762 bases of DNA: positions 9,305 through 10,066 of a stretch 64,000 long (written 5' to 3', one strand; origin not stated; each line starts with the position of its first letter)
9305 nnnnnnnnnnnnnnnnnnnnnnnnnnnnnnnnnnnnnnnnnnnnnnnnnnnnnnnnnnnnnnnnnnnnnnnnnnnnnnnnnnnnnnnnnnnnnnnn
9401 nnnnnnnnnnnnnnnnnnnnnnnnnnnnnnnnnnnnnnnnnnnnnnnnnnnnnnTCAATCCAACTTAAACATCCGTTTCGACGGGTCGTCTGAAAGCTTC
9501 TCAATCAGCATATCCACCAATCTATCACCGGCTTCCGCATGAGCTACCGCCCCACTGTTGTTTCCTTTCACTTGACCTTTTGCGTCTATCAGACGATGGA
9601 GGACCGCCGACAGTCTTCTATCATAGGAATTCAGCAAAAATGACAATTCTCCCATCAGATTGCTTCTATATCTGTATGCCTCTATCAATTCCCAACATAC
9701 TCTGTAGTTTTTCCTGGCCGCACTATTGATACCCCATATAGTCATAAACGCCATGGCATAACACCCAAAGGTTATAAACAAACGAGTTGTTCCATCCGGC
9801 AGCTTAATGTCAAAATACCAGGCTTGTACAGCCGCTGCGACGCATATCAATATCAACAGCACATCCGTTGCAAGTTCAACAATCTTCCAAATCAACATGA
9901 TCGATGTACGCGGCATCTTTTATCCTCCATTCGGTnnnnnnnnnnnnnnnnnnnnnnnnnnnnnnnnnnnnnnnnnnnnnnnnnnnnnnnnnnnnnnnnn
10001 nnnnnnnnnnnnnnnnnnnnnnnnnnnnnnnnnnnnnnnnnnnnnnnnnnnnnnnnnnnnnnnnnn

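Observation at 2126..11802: Perfect 42-bp direct repeats bracket a 9.6-kb lower-GC block containing the DGR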

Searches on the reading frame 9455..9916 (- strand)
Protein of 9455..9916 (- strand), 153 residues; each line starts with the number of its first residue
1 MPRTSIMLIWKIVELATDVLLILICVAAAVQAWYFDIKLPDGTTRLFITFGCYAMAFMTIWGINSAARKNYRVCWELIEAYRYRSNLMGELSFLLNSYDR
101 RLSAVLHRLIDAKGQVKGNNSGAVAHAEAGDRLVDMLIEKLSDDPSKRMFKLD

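Call 9: search_protein_families(library=pfam, proteins=[window:9455-9916:-], max_evalue=0.01)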
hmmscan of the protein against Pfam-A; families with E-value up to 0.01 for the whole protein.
window:9455-9916:- (153 aa): 0 families

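Call 44: search_protein_families(library=pfam, proteins=[window:9455-9916:-], max_evalue=1)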
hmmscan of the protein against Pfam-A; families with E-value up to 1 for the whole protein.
window:9455-9916:- (153 aa): 1 family
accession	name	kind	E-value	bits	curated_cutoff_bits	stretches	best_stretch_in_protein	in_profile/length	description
PF11159.13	DUF2939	-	0.026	15.3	24.8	0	47-140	3-83/93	Protein of unknown function (DUF2939)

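Call 45: search_protein_families(library=padloc, proteins=[window:9455-9916:-], max_evalue=0.1)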
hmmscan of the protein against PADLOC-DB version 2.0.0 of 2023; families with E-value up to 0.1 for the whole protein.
window:9455-9916:- (153 aa): 0 families

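Call 46: search_protein_families(library=phrogs, proteins=[window:9455-9916:-], max_evalue=0.01)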
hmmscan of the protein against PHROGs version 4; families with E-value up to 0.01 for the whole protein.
window:9455-9916:- (153 aa): 0 families

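Call 72: search_protein_families(library=ncbifam, proteins=[window:9455-9916:-], max_evalue=0.01)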
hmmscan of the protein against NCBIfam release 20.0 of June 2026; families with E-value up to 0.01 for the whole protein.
window:9455-9916:- (153 aa): 0 families
